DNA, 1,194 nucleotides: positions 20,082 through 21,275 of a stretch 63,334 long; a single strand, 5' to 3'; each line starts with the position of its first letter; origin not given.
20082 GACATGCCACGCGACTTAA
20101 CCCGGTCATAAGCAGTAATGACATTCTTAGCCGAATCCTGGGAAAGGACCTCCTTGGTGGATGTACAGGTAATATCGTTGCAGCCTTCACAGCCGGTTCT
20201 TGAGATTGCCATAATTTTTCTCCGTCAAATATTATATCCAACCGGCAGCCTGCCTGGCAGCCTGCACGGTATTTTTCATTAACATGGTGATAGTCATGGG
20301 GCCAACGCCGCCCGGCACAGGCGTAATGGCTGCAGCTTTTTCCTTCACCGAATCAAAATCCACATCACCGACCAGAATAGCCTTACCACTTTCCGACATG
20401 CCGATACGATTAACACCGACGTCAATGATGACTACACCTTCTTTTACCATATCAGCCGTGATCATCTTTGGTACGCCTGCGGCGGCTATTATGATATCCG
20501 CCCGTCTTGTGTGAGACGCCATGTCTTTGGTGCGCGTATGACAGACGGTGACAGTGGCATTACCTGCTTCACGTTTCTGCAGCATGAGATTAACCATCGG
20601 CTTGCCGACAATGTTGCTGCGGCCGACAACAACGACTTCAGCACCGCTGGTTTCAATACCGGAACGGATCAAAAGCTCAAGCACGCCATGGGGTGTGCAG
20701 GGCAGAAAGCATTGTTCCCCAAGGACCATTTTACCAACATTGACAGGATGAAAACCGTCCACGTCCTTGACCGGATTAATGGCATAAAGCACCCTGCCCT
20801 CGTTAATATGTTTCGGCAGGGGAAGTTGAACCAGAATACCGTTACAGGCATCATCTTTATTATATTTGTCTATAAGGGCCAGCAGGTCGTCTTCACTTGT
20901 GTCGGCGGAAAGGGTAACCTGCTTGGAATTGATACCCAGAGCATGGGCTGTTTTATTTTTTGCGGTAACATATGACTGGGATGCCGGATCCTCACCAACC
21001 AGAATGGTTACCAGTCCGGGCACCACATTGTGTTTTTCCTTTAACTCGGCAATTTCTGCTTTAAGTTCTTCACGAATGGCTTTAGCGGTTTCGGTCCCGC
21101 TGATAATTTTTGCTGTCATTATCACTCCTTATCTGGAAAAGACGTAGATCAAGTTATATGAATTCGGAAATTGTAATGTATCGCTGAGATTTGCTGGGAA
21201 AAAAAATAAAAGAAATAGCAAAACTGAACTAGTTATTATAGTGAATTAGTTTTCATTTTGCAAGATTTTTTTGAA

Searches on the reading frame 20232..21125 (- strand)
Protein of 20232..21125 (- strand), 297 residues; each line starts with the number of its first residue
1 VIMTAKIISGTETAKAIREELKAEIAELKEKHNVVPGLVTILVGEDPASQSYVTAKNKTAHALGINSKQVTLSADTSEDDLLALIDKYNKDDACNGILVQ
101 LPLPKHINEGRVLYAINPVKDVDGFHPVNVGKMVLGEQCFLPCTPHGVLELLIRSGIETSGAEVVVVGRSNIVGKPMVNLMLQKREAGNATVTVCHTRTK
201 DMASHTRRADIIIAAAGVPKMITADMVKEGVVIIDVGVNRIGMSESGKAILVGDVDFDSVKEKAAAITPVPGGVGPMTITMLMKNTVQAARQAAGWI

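Call 81: search_protein_families(library=pfam, proteins=[window:20232-21125:-], max_evalue=0.001)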
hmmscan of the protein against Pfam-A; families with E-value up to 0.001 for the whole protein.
window:20232-21125:- (297 aa): 2 families
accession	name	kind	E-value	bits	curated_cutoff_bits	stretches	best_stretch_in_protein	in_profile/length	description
PF02882.25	THF_DHG_CYH_C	-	1.9e-69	232.5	27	1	126-292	1-158/160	Tetrahydrofolate dehydrogenase/cyclohydrolase, NAD(P)-binding domain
PF00763.28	THF_DHG_CYH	-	8.8e-42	142.5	32.8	1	8-123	1-115/115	Tetrahydrofolate dehydrogenase/cyclohydrolase, catalytic domain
